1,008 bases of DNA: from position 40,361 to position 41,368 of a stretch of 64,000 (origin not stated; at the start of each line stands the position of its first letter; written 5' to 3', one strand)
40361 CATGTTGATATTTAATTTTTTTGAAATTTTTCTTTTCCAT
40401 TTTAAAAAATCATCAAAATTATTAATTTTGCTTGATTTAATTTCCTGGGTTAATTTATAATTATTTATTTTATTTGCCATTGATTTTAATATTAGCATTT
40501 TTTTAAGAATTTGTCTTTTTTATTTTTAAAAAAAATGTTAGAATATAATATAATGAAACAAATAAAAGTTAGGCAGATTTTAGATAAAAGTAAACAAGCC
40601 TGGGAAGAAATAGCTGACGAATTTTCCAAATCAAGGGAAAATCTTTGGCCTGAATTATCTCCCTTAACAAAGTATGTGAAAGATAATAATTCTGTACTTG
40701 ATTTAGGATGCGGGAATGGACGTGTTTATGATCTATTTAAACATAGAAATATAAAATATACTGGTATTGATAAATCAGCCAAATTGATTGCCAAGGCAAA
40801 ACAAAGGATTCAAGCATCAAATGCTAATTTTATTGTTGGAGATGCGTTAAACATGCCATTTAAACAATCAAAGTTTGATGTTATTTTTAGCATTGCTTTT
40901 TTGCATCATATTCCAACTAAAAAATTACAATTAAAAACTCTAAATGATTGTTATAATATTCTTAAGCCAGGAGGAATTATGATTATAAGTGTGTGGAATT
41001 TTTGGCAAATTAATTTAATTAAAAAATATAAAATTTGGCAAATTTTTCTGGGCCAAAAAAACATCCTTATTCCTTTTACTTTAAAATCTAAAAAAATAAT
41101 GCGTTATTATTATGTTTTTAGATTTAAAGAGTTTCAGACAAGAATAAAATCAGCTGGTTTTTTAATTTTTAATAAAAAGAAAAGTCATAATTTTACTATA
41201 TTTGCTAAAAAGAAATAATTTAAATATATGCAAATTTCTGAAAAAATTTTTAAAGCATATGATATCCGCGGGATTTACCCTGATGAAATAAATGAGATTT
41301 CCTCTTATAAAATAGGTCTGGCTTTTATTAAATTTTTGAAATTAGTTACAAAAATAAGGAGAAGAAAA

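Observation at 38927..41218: Divergent gene pair encoding an Elp3 homolog and a Trm9-like methyltransferase: a possible eukaryote-type (m)cm5U tRNA wobble pathway in a bacterium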

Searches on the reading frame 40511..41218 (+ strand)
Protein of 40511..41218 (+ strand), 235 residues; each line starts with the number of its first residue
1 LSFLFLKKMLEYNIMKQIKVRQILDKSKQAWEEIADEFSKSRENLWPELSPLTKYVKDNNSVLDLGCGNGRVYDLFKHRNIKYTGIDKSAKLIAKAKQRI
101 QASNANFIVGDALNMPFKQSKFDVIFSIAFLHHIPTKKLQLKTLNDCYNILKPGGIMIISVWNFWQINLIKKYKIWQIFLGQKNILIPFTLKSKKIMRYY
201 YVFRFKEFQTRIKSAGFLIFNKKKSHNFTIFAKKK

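Call 3: search_protein_families(library=pfam, proteins=[window:40511-41218:+], max_evalue=0.01)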
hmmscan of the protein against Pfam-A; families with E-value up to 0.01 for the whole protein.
window:40511-41218:+ (235 aa): 19 families
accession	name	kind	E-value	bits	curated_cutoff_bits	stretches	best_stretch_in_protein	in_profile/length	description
PF13847.12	Methyltransf_31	-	7.3e-23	81.3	27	1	57-163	2-113/145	Methyltransferase domain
PF13649.12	Methyltransf_25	-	1.3e-22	80.8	27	1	62-155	1-97/97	Methyltransferase domain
PF08241.18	Methyltransf_11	-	1.3e-22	80.7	21.2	1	63-159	1-95/95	Methyltransferase domain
PF08242.18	Methyltransf_12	-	1.8e-17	64.3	30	1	63-156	1-97/98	Methyltransferase domain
PF13489.12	Methyltransf_23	-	1.9e-16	60.7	27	1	51-163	15-120/164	Methyltransferase domain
PF01209.24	Ubie_methyltran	-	5.9e-12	45.9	20.1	1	15-178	4-171/233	ubiE/COQ5 methyltransferase family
PF07021.18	MetW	-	5.7e-08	33.1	21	1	52-127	7-81/193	Methionine biosynthesis protein MetW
PF01135.25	PCMT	-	1e-06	29.1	20.3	1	52-167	68-181/210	Protein-L-isoaspartate(D-aspartate) O-methyltransferase (PCMT)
PF05175.20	MTS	-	1.1e-06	28.8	23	1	58-161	31-140/170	Methyltransferase small domain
PF02353.26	CMAS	-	1.1e-06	28.7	27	1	57-160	61-165/273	Mycolic acid cyclopropane synthetase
PF05401.17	NodS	-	4e-05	24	24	1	31-159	19-144/201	Nodulation protein S (NodS)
PF03848.20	TehB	-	5.2e-05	23.2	20.4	1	59-158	31-131/193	Tellurite resistance protein TehB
PF03291.22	mRNA_G-N7_MeTrfase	-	5.4e-05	22.9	26.6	1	57-174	60-193/315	mRNA (guanine-N(7))-methyltransferase domain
PF08003.17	Methyltransf_9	-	8.7e-05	22.1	23.8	1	47-159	109-217/315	Protein of unknown function (DUF1698)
PF05219.18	DREV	-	0.001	18.7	26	0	58-161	94-188/265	DREV methyltransferase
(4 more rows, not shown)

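Call 4: search_protein_families(library=ncbifam, proteins=[window:40511-41218:+], max_evalue=0.01)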
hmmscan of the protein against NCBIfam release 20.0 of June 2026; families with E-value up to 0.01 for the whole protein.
window:40511-41218:+ (235 aa): 64 families (the best 25 are shown)
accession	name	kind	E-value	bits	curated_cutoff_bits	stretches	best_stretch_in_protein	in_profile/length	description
NF045667.1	MTase_DVU1556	equivalog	7.4e-17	61.5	155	1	57-160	21-120/213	DVU_1556 family methyltransferase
NF043040.1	corrin_prot_MT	hypoth_equivalog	2e-16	60.1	180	1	54-172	37-159/216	corrinoid protein-associated methyltransferase CpaM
TIGR01934.1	MenG_MenH_UbiE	subfamily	9.7e-16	57.7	158.35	1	22-180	3-160/223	ubiquinone/menaquinone biosynthesis methyltransferase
NF001244.0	PRK00216.1-5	equivalog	4.1e-15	55.7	216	1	15-181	5-173/236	bifunctional demethylmenaquinone methyltransferase/2-methoxy-6-polyprenyl-1,4-benzoquinol methylase UbiE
TIGR02072.1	BioC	equivalog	1.9e-14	54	184.95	1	54-161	29-134/244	malonyl-ACP O-methyltransferase BioC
TIGR01983.1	UbiG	equivalog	2.3e-13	50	102.95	1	39-163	49-155/228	bifunctional 2-polyprenyl-6-hydroxyphenol methylase/3-demethylubiquinol 3-O-methyltransferase UbiG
NF041536.1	ArsM_DUF2284_UU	exception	1.7e-11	43.1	575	1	56-160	74-181/459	arsenite methyltransferase/DUF2284 domain selenoprotein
NF007610.0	PRK10258.1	equivalog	2.5e-11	43.4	342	1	57-160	41-139/251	malonyl-ACP O-methyltransferase BioC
NF041537.1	ArsM_AhpD_UU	exception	4.3e-11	42.2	510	1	56-160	74-181/345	arsenite methyltransferase/AhpD domain selenoprotein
NF008823.0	PRK11873.1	subfamily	8.7e-11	41.8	263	1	56-160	75-182/272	arsenite methyltransferase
NF002463.0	PRK01683.1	equivalog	1.1e-10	41.5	297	1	57-161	30-130/258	trans-aconitate 2-methyltransferase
NF045823.1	PthPhpthDimycoMt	equivalog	2e-10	40.3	300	1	61-158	69-165/256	phthiotriol/phenolphthiotriol dimycocerosates methyltransferase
NF040539.1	AST_met_ArsM_2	exception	2.7e-10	40.5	240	1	55-159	51-163/262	putative arsinothricin biosynthesis methyltransferase ArsM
NF001243.0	PRK00216.1-4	equivalog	3.2e-10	39.8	235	1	16-159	5-151/237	demethylmenaquinone methyltransferase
NF045649.1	2X_seleno_MduS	exception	4.7e-10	39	380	1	58-163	41-151/338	methyltransferase domain-containing selenoprotein MduS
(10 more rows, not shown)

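Call 5: search_solved_structures(query=window:40511-41218:+, max_evalue=0.001, show_alignments=3)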
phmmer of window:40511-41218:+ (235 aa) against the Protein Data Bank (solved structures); distinct sequences matched with E-value up to 0.001: 64 (the best 60 are shown).
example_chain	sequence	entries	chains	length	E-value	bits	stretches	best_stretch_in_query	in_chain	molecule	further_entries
5cm2_Z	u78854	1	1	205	1.9e-15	60.2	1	41-233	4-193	TRNA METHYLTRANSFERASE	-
3l8d_A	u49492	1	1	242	1.4e-13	54.1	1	28-161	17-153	Methyltransferase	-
6uak_A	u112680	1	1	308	1.6e-13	53.9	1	47-164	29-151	SAM dependent methyltransferase LahSB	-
1ve3_A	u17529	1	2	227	2.5e-13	53.3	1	48-165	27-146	hypothetical protein PH0226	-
3sm3_A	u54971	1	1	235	4.1e-13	52.6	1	30-174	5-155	SAM-dependent methyltransferases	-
3bus_A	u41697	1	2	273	2.8e-12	49.9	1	42-160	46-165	Methyltransferase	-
5wp5_A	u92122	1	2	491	6.3e-11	45.4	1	56-160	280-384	Phosphomethylethanolamine N-methyltransferase 2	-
4iv8_A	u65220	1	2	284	4.7e-10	42.6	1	25-162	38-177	Phosphoethanolamine N-methyltransferase,putative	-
5wp4_A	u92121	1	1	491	6.7e-10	42.1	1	56-160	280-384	Phosphoethanolamine N-methyltransferase 1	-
5gm1_A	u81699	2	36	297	3.3e-09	39.8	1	57-159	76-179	O-methylransferase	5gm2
6uv6_A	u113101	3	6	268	4.1e-09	39.5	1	42-170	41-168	D-glucose O-methyltransferase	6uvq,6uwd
4r6w_A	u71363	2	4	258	1e-08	38.2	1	56-161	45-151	Phosphoethanolamine N-methyltransferase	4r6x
6mro_A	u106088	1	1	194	3.9e-08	36.3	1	62-157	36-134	methyl transferase from Methanosarcina acetivorans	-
3mgg_A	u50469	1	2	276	5.4e-08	35.9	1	59-159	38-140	Methyltransferase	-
4ine_A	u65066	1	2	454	6.1e-08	35.7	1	57-165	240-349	Protein PMT-2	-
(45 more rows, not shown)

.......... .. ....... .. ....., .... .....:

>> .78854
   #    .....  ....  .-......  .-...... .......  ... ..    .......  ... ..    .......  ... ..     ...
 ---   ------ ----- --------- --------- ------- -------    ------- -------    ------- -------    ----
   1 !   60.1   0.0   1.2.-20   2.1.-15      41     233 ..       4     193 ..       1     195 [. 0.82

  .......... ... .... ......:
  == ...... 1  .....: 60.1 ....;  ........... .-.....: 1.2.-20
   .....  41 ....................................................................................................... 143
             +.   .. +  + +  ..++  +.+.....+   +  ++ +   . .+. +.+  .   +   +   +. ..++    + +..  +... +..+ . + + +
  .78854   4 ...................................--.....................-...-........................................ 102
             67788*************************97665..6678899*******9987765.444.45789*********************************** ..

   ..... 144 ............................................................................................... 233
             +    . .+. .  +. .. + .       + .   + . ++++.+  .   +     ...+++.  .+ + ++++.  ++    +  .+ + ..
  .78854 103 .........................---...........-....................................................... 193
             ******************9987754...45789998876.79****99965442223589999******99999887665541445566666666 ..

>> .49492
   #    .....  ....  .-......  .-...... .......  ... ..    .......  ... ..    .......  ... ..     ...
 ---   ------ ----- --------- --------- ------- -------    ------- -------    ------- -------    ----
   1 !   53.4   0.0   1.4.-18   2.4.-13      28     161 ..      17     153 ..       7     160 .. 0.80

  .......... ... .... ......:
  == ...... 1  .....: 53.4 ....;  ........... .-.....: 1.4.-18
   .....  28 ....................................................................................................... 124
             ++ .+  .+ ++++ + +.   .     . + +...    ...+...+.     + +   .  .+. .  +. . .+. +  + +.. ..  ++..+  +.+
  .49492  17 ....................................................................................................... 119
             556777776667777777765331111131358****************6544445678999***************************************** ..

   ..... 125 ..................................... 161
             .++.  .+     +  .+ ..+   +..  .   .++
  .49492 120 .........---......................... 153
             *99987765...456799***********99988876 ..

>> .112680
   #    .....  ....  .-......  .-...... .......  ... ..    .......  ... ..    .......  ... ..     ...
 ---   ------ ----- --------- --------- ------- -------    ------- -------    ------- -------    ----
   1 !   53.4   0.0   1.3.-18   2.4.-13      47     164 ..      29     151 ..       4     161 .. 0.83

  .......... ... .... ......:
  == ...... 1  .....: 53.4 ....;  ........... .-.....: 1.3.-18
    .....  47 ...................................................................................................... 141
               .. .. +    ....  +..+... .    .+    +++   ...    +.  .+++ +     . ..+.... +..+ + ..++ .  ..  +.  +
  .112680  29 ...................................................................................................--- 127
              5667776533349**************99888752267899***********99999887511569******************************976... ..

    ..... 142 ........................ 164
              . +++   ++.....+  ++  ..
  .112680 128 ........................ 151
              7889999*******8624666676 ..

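Call 12: find_homologous_proteins(query=window:40553-41218:+, max_evalue=0.00001)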
Query window:40553-41218:+ (221 aa): 110 proteins with E <= 0.00001 among 291 candidates.
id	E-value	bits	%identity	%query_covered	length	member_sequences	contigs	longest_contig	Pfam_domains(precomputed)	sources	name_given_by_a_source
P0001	1.8e-142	490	100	100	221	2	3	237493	PF07021.19,PF13847.13,PF13489.13,PF02353.27,PF05175.21,PF13649.13,PF01135.26,PF01209.25,PF08241.19,PF08242.19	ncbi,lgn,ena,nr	ncbi:class I SAM-dependent methyltransferase [Patescibacteria group bacterium]|nr:class I SAM-depend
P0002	1.2e-65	239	51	93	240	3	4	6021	PF07021.19,PF13847.13,PF13489.13,PF05175.21,PF13649.13,PF01209.25,PF08241.19,PF08242.19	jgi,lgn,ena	-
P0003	3.0e-65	238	51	94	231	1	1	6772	PF07021.19,PF13847.13,PF13489.13,PF02353.27,PF13649.13,PF01209.25,PF08241.19,PF08242.19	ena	-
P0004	1.7e-64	235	49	100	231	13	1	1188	PF07021.19,PF13847.13,PF13489.13,PF02353.27,PF13649.13,PF01209.25,PF08241.19,PF08242.19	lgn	-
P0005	2.4e-64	235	51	100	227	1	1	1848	PF07021.19,PF13847.13,PF13489.13,PF02353.27,PF13649.13,PF01209.25,PF08241.19,PF08242.19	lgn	-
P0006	3.9e-63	231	50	95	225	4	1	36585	PF13489.13,PF08003.18,PF02353.27,PF05219.18,PF08241.19,PF07021.19,PF13847.13,PF05175.21,PF13649.13,PF03291.23,PF01209.25,PF08242.19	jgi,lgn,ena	-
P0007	8.0e-63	230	53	93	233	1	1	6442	PF13847.13,PF13489.13,PF13649.13,PF03291.23,PF01728.26,PF01209.25,PF08241.19,PF08242.19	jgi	-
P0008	1.7e-61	226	48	94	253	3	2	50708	PF07021.19,PF13847.13,PF13489.13,PF02353.27,PF13649.13,PF03291.23,PF01209.25,PF08241.19,PF08242.19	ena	-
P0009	7.3e-61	223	47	100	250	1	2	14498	PF07021.19,PF13847.13,PF13489.13,PF13649.13,PF01209.25,PF08241.19,PF08242.19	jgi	-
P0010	1.6e-60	222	52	94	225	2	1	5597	PF07021.19,PF13847.13,PF13489.13,PF08003.18,PF02353.27,PF05175.21,PF13649.13,PF01209.25,PF08241.19,PF08242.19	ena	-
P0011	1.0e-59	220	50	93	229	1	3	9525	PF07021.19,PF13847.13,PF13489.13,PF02353.27,PF13649.13,PF08241.19,PF08242.19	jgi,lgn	-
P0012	2.2e-58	215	50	90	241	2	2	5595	PF07021.19,PF13847.13,PF13489.13,PF13649.13,PF01209.25,PF08241.19,PF08242.19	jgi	-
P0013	3.8e-58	215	53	87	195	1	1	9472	PF13847.13,PF13489.13,PF13649.13,PF01209.25,PF08241.19,PF08242.19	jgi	-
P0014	7.9e-56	207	47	94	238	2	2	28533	PF07021.19,PF13847.13,PF13489.13,PF02353.27,PF13649.13,PF20922.4,PF01209.25,PF08241.19,PF08242.19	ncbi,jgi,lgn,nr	ncbi:class I SAM-dependent methyltransferase [bacterium]|nr:class I SAM-dependent methyltransferase 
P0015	1.4e-55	206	45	100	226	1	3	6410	PF07021.19,PF13847.13,PF13489.13,PF02353.27,PF05175.21,PF13649.13,PF01209.25,PF08241.19,PF08242.19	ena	-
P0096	2.1e-15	75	31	82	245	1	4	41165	PF13847.13,PF13489.13,PF05175.21,PF13649.13,PF08241.19,PF08242.19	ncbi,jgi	-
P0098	1.5e-14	72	34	80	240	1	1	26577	PF13847.13,PF13489.13,PF13649.13,PF08241.19,PF08242.19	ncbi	ncbi:MAG: class I SAM-dependent methyltransferase [Promethearchaeota archaeon]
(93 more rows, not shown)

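Call 13: find_related_loci(query=window:40553-41218:+, collection=genome_contigs, flank=10000)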
Query window:40553-41218:+ (221 aa) in genome_contigs; peptide patterns used: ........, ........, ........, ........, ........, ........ (x = any residue, [..] = any of these).
50 stretches matched a pattern, but none encodes a relative of the query by tblastn (E <= 1e-3).

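Call 16: find_related_loci(query=A1, collection=genome_contigs, flank=10000)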
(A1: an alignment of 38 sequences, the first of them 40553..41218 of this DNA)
Query A1 (221 aa) in genome_contigs; peptide patterns used: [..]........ (x = any residue, [..] = any of these).
600 stretches matched a pattern (row limit reached: there are more); 437 encode a relative of the query (tblastn E <= 1e-3); the best 80 are kept; 80 distinct loci.
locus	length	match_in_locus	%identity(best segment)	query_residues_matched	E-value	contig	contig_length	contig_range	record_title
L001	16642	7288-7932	50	1-207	2e-68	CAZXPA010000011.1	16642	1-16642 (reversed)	MAG TPA_asm: uncultured Gammaproteobacteria bacterium isolate SRP167671_co1_190 genome assembly, contig: NODE_4049_lengt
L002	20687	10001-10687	48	1-220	1e-67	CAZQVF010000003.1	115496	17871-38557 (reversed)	MAG TPA_asm: uncultured Gammaproteobacteria bacterium isolate SRP077602_co2_149 genome assembly, contig: NODE_181_length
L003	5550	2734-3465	43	1-220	7e-64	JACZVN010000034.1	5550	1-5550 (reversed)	MAG: Patescibacteria group bacterium isolate B18T3L11 B18T3L11_NODE21072, whole genome shotgun sequence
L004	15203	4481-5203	45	1-207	6e-64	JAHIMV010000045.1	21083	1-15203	MAG: Patescibacteria group bacterium isolate KR13_N2.mb.83 KR13_N2.mb.83_k141_107597, whole genome shotgun sequence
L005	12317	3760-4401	46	1-203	2e-61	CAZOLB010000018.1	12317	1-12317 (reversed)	MAG TPA_asm: uncultured Gammaproteobacteria bacterium isolate SRP098346_co1_19 genome assembly, contig: NODE_6212_length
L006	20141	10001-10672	43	13-220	8e-53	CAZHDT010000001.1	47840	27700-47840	MAG TPA_asm: uncultured Gammaproteobacteria bacterium isolate SRP178699_co1_236 genome assembly, contig: NODE_648_length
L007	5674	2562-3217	50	1-205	5e-57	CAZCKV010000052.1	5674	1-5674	MAG TPA_asm: uncultured Gammaproteobacteria bacterium isolate SRP178699_co1_504 genome assembly, contig: NODE_21020_leng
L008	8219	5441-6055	41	9-205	3e-49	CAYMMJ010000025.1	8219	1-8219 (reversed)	MAG TPA_asm: uncultured Candidatus Saccharibacteria bacterium isolate binchicken_co256_273 genome assembly, contig: NODE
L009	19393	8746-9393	40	1-205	2e-48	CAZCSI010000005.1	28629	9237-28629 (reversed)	MAG TPA_asm: uncultured Candidatus Saccharibacteria bacterium isolate SRP141376_co1_38 genome assembly, contig: NODE_376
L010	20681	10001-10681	38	9-220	7e-47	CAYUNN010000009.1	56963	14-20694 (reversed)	MAG TPA_asm: uncultured Candidatus Saccharibacteria bacterium isolate SRP067234_co1_336 genome assembly, contig: k99_933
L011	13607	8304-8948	38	6-208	1e-46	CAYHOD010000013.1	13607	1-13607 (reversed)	MAG TPA_asm: uncultured Gammaproteobacteria bacterium isolate ERP119705_co14_56 genome assembly, contig: NODE_5487_lengt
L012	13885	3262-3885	41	17-217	2e-46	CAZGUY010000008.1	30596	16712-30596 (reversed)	MAG TPA_asm: uncultured Gammaproteobacteria bacterium isolate binchicken_co77_94 genome assembly, contig: NODE_1782_leng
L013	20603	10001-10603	42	9-207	6e-46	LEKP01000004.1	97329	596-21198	MAG: Parcubacteria bacterium GBS-2 2615921495, whole genome shotgun sequence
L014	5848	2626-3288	39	9-208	1e-45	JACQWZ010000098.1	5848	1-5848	MAG: Candidatus Kuenenbacteria bacterium isolate NC_groundwater_1502_Pr4_B-0.1um_29_5 SR1-18-B1_scaffold_397782, whole g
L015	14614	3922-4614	39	6-221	2e-45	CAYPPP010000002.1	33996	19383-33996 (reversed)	MAG TPA_asm: uncultured Candidatus Saccharibacteria bacterium isolate SRP191223_co1_67 genome assembly, contig: NODE_946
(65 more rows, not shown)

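Call 32: find_homologous_proteins(query=A1, max_evalue=1e-8)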
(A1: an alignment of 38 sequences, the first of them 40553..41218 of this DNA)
Query A1 (38 sequences) (221 aa, profile of the alignment): 2135 proteins with E <= 1e-8 among 7507 candidates; the best 120 are listed.
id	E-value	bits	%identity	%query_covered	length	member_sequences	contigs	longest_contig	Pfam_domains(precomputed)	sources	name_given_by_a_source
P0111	3.4e-96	339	42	96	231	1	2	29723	PF07021.19,PF13847.13,PF13489.13,PF08003.18,PF02353.27,PF13649.13,PF03141.23,PF01209.25,PF08241.19,PF08242.19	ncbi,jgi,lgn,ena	-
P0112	5.8e-96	338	41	90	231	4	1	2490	PF07021.19,PF13847.13,PF13489.13,PF02353.27,PF05175.21,PF13649.13,PF03141.23,PF01209.25,PF08241.19,PF08242.19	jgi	jgi:tRNA (uracil-5-)-methyltransferase TRM9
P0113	6.8e-96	338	41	90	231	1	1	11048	PF07021.19,PF13847.13,PF13489.13,PF02353.27,PF05175.21,PF13649.13,PF01209.25,PF08241.19,PF08242.19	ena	-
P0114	2.1e-95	336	40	97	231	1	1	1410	PF07021.19,PF13847.13,PF13489.13,PF08003.18,PF02353.27,PF13649.13,PF01209.25,PF08241.19,PF08242.19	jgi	-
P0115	2.1e-95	336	42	90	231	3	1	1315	PF07021.19,PF13847.13,PF13489.13,PF02353.27,PF05175.21,PF13649.13,PF01209.25,PF08241.19,PF08242.19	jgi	-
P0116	2.8e-95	336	40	96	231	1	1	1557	PF07021.19,PF13847.13,PF13489.13,PF02353.27,PF05175.21,PF13649.13,PF03141.23,PF01728.26,PF01209.25,PF08241.19,PF08242.19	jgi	jgi:tRNA (uracil-5-)-methyltransferase TRM9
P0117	5.4e-95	335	41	91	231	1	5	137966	PF07021.19,PF13847.13,PF13489.13,PF02353.27,PF05175.21,PF13649.13,PF03141.23,PF01209.25,PF08241.19,PF08242.19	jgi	jgi:ubiquinone/menaquinone biosynthesis C-methylase UbiE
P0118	5.7e-95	335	41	90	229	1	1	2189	PF07021.19,PF13847.13,PF13489.13,PF02353.27,PF05175.21,PF13649.13,PF01209.25,PF08241.19,PF08242.19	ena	-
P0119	6.7e-95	335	41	90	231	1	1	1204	PF07021.19,PF13847.13,PF13489.13,PF02353.27,PF13649.13,PF03141.23,PF01209.25,PF08241.19,PF08242.19,PF01555.25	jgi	jgi:tRNA (uracil-5-)-methyltransferase TRM9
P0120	6.9e-95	335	42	89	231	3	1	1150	PF07021.19,PF13847.13,PF13489.13,PF02353.27,PF05175.21,PF13649.13,PF01209.25,PF08241.19,PF08242.19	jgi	jgi:ubiquinone/menaquinone biosynthesis C-methylase UbiE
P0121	1.0e-94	334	41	90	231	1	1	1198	PF07021.19,PF13847.13,PF13489.13,PF02353.27,PF13649.13,PF03141.23,PF01209.25,PF08241.19,PF08242.19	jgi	jgi:tRNA (uracil-5-)-methyltransferase TRM9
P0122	1.1e-94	334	41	91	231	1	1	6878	PF07021.19,PF13847.13,PF13489.13,PF02353.27,PF05175.21,PF13649.13,PF01209.25,PF08241.19,PF08242.19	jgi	jgi:tRNA (uracil-5-)-methyltransferase TRM9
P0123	1.1e-94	334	43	90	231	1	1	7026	PF07021.19,PF13847.13,PF13489.13,PF02353.27,PF05175.21,PF13649.13,PF01209.25,PF08241.19,PF08242.19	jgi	jgi:ubiquinone/menaquinone biosynthesis C-methylase UbiE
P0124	1.4e-94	334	42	96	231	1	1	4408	PF07021.19,PF13847.13,PF13489.13,PF02353.27,PF13649.13,PF01209.25,PF08241.19,PF08242.19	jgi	jgi:ubiquinone/menaquinone biosynthesis C-methylase UbiE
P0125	1.4e-94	334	42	89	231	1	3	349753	PF07021.19,PF13847.13,PF13489.13,PF08003.18,PF02353.27,PF13649.13,PF01209.25,PF08241.19,PF08242.19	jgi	jgi:tRNA (uracil-5-)-methyltransferase TRM9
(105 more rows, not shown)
